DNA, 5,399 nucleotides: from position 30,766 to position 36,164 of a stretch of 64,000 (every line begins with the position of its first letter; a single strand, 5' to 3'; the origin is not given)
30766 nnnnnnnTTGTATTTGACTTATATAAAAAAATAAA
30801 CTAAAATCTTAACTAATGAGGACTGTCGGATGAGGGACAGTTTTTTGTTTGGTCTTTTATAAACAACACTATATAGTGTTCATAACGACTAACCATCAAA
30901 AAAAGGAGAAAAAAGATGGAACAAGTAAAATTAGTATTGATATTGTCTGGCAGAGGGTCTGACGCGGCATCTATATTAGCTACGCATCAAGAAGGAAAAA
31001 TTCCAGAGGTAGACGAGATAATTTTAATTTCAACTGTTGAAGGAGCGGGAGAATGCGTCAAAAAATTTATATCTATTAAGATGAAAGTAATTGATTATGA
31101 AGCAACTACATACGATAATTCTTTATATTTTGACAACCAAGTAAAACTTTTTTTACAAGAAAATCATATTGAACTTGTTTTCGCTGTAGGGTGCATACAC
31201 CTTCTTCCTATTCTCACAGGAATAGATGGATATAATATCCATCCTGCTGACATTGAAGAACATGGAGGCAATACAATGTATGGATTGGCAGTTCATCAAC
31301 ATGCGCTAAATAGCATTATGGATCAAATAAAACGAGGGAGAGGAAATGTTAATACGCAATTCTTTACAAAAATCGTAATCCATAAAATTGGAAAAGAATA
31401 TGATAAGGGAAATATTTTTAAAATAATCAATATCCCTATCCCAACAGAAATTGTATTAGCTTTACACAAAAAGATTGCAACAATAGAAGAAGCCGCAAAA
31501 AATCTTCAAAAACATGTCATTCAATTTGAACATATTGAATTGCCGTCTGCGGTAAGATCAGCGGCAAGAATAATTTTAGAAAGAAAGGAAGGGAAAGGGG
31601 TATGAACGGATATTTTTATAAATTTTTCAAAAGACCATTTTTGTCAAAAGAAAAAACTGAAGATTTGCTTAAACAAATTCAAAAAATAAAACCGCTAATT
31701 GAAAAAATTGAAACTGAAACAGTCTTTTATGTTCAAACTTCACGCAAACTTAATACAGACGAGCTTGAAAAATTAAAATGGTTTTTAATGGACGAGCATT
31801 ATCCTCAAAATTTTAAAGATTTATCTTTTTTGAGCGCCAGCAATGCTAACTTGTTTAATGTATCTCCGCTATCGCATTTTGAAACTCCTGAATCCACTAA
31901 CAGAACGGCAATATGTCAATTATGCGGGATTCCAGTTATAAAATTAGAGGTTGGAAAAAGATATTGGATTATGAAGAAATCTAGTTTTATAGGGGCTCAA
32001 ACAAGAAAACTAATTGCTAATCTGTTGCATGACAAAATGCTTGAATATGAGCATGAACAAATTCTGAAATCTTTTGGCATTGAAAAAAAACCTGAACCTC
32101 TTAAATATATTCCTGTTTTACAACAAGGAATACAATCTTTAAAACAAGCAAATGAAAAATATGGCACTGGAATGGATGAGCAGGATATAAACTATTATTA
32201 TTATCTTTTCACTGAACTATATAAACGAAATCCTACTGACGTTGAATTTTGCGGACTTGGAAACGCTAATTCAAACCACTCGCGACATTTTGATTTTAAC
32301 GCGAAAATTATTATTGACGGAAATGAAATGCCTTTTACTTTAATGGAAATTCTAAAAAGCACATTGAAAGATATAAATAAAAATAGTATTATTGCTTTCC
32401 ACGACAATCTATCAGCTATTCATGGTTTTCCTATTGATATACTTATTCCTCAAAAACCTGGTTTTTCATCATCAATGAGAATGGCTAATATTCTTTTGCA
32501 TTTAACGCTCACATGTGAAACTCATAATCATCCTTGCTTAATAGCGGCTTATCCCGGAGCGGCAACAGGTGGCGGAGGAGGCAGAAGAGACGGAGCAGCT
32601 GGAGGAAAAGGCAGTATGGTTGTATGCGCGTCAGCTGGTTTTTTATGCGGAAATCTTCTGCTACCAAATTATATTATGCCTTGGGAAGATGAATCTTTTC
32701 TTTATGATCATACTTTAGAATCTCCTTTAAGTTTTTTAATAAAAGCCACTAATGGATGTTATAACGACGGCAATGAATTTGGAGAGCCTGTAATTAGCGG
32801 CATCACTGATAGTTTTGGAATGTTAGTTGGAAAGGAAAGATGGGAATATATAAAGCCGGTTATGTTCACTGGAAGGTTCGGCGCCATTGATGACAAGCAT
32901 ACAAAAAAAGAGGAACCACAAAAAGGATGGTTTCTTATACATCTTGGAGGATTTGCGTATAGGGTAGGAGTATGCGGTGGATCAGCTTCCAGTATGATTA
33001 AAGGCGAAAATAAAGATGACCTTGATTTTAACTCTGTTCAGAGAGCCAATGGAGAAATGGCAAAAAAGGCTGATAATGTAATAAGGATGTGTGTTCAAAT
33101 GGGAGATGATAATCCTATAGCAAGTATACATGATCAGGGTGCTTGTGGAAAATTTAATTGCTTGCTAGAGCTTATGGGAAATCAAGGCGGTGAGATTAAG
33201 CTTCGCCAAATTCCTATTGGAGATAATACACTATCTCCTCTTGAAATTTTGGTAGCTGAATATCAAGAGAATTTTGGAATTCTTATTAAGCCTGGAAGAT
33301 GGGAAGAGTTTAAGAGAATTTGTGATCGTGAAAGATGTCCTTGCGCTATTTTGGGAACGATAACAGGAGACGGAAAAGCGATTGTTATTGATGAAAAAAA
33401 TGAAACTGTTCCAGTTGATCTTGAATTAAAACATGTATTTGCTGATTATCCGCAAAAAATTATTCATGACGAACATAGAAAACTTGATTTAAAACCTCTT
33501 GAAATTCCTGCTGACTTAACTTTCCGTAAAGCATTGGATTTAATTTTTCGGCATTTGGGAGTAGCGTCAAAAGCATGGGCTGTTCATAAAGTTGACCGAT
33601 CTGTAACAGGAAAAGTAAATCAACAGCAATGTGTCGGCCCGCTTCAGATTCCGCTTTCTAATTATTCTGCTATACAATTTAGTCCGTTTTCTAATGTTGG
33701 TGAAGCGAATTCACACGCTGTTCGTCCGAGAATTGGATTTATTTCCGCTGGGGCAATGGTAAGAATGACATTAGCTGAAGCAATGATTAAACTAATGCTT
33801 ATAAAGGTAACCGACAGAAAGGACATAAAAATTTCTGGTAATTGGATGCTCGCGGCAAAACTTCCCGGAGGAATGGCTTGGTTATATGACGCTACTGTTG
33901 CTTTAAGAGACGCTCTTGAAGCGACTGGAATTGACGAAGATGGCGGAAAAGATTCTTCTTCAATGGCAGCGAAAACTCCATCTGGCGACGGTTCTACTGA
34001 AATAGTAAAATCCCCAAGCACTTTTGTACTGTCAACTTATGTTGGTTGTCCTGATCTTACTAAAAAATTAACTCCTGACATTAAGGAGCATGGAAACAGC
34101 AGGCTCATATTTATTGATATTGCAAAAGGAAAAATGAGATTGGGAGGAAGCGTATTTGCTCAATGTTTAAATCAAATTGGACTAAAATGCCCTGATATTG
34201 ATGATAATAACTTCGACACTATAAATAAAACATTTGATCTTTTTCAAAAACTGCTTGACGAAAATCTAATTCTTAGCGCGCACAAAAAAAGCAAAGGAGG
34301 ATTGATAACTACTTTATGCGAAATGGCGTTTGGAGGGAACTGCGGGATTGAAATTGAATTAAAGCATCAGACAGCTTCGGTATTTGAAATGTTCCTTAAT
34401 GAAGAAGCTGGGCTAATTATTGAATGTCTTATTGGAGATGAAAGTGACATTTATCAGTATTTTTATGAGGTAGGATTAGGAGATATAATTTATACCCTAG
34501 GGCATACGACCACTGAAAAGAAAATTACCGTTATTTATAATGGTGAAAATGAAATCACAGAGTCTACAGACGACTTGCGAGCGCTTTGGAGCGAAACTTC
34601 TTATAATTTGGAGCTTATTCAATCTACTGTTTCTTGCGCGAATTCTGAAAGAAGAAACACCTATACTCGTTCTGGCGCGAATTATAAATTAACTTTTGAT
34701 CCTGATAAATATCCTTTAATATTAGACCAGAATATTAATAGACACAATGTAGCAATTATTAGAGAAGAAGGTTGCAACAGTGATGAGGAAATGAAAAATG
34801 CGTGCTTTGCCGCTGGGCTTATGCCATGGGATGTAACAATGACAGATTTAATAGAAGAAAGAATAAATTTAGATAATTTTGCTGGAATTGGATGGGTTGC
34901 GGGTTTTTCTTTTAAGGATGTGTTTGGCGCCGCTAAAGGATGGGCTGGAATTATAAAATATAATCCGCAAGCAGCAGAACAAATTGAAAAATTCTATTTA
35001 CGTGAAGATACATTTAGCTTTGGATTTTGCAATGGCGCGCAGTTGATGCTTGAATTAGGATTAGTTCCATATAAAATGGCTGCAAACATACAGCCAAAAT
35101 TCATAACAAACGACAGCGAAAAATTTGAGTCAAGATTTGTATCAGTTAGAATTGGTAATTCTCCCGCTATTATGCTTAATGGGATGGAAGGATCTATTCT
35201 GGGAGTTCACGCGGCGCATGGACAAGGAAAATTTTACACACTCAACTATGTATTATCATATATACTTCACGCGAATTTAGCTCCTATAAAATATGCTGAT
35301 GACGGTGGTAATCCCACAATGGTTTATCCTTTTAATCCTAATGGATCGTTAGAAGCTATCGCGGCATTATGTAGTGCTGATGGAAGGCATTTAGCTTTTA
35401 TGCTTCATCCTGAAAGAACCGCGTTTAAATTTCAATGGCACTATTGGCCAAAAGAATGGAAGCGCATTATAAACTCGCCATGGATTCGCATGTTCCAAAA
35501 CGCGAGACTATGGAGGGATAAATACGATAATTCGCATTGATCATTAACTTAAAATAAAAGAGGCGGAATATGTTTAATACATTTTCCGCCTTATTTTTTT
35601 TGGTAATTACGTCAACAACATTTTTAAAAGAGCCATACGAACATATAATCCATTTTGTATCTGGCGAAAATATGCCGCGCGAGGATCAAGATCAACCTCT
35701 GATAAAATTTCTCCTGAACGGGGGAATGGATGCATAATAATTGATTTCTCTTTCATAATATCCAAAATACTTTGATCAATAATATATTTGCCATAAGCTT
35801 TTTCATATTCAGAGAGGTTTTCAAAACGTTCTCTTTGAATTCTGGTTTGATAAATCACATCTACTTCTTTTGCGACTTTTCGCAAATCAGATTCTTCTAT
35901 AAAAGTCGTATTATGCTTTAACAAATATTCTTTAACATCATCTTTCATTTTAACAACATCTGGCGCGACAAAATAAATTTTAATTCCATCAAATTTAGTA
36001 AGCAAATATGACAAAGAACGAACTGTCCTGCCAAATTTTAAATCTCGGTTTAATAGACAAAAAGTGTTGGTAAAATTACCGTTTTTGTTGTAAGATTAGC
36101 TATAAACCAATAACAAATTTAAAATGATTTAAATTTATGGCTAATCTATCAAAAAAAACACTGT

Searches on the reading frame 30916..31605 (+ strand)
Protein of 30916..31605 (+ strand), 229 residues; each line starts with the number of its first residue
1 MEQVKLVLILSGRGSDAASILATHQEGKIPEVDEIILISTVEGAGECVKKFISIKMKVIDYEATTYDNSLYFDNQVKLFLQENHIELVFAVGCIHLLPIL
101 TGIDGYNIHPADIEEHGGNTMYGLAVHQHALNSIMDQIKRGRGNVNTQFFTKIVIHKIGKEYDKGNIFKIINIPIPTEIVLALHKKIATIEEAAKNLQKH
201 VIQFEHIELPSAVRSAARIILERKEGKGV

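Call 77: search_protein_families(library=pfam, proteins=[window:30916-31605:+], max_evalue=0.00001)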
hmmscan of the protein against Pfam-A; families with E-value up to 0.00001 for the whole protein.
window:30916-31605:+ (229 aa): 1 family
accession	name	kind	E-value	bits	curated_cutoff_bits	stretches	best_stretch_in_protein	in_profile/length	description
PF00551.24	Formyl_trans_N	-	8.8e-06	26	26.1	0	5-191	2-173/181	Formyl transferase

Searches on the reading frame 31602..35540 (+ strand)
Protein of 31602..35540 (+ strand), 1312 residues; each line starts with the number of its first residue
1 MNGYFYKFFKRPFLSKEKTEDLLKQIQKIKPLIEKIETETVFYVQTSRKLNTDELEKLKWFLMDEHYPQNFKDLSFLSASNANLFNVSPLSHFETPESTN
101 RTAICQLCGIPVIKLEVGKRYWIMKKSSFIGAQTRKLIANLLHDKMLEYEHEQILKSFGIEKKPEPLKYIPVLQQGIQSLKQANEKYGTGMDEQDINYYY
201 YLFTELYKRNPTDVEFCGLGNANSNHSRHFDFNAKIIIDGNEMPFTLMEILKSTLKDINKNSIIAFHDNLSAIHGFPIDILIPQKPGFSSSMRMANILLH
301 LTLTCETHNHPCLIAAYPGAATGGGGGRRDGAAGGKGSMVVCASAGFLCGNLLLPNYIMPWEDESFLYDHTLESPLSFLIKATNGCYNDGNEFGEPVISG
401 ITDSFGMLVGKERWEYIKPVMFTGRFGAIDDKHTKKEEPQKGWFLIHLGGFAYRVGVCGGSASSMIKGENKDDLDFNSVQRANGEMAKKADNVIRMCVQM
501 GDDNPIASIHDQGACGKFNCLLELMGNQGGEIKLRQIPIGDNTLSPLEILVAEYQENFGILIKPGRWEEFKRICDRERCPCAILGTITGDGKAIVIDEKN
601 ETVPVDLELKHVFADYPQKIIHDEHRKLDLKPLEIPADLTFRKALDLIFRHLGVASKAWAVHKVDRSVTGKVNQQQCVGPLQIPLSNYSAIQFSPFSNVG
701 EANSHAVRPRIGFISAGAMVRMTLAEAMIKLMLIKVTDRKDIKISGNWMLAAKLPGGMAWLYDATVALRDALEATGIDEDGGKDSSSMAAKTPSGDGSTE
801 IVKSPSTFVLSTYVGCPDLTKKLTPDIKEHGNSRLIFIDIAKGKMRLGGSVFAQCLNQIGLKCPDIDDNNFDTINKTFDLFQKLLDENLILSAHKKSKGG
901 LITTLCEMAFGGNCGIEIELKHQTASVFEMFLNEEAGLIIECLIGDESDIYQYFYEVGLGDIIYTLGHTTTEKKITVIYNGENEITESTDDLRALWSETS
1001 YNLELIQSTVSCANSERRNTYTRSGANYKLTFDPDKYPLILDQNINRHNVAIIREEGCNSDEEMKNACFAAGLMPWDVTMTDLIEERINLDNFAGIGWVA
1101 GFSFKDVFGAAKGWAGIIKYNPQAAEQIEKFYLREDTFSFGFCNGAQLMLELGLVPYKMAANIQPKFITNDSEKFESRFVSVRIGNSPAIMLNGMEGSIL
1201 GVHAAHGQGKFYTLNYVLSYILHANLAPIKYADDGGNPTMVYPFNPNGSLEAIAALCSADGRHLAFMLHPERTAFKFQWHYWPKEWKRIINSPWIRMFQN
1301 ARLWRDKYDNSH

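Call 5: search_protein_families(library=pfam, proteins=[window:31602-35540:+], max_evalue=0.01)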
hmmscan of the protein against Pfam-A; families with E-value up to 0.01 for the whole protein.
window:31602-35540:+ (1312 aa): 5 families
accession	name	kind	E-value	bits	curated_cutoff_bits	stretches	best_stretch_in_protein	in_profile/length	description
PF13507.12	GATase_5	-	2.9e-89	299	27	1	1047-1304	1-259/260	CobB/CobQ-like glutamine amidotransferase domain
PF22689.1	FGAR-AT_PurM_N-like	-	1.5e-32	113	27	1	656-813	1-158/160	FGAR-AT PurM_N-like domain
PF02769.27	AIRS_C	-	6.7e-30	104.7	23.1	2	444-596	5-154/156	AIR synthase related protein, C-terminal domain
PF18076.6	FGAR-AT_N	-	3.9e-10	40.2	26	1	40-150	2-104/115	Formylglycinamide ribonucleotide amidotransferase N-terminal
PF18072.6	FGAR-AT_linker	-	3.6e-07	31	26.6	1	180-229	1-49/50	Formylglycinamide ribonucleotide amidotransferase linker domain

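Call 6: search_protein_families(library=ncbifam, proteins=[window:31602-35540:+], max_evalue=0.01)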
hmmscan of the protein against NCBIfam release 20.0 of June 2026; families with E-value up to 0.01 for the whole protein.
window:31602-35540:+ (1312 aa): 10 families
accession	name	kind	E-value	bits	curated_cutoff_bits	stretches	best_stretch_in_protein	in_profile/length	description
TIGR01735.1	FGAM_synt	equivalog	0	1282.5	1123.05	1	13-1304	7-1306/1307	phosphoribosylformylglycinamidine synthase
NF003672.0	PRK05297.1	equivalog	0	1194.5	783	1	9-1304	5-1288/1290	phosphoribosylformylglycinamidine synthase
TIGR01739.1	tegu_FGAM_synt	hypoth_equivalog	3.7e-86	290.1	716.1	2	722-1304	618-1203/1206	herpesvirus tegument protein/v-FGAM-synthase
TIGR01857.1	FGAM-synthase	equivalog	2.7e-49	167.6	1057.05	1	428-1273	423-1215/1239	phosphoribosylformylglycinamidine synthase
NF002290.1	PRK01213.1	equivalog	1.8e-43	148.8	648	1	300-999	70-718/723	phosphoribosylformylglycinamidine synthase subunit PurL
TIGR01736.1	FGAM_synth_II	equivalog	1.1e-42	146.2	525.75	1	301-999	71-713/718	phosphoribosylformylglycinamidine synthase subunit PurL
NF002252.0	PRK01175.1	equivalog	6.4e-33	113.9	298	1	1048-1285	4-240/261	phosphoribosylformylglycinamidine synthase subunit PurQ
TIGR01737.1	FGAM_synth_I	equivalog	1.5e-27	96.4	177.8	1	1049-1278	2-211/228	phosphoribosylformylglycinamidine synthase I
NF002957.0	PRK03619.1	equivalog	6.9e-20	71.4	212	1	1049-1274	2-200/222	phosphoribosylformylglycinamidine synthase subunit PurQ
NF010690.0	PRK14090.1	equivalog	5.2e-13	48.2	1047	2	439-605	167-330/601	phosphoribosylformylglycinamidine synthase subunit PurL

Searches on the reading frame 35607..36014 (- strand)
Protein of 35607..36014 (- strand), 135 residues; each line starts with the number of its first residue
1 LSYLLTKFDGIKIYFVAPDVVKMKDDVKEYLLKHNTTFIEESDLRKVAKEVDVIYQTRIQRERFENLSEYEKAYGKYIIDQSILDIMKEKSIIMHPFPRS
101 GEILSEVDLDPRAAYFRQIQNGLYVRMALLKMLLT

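Call 32: search_protein_families(library=pfam, proteins=[window:35607-36014:-], max_evalue=0.1)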
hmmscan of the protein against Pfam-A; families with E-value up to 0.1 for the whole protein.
window:35607-36014:- (135 aa): 2 families
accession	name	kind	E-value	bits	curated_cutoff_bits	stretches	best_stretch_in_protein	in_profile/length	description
PF00185.30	OTCace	-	3.1e-25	89.5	29.4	1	10-132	27-156/157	Aspartate/ornithine carbamoyltransferase, Asp/Orn binding domain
PF17422.7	DUF5410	-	0.029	14.7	27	1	5-85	163-242/289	Family of unknown function (DUF5410)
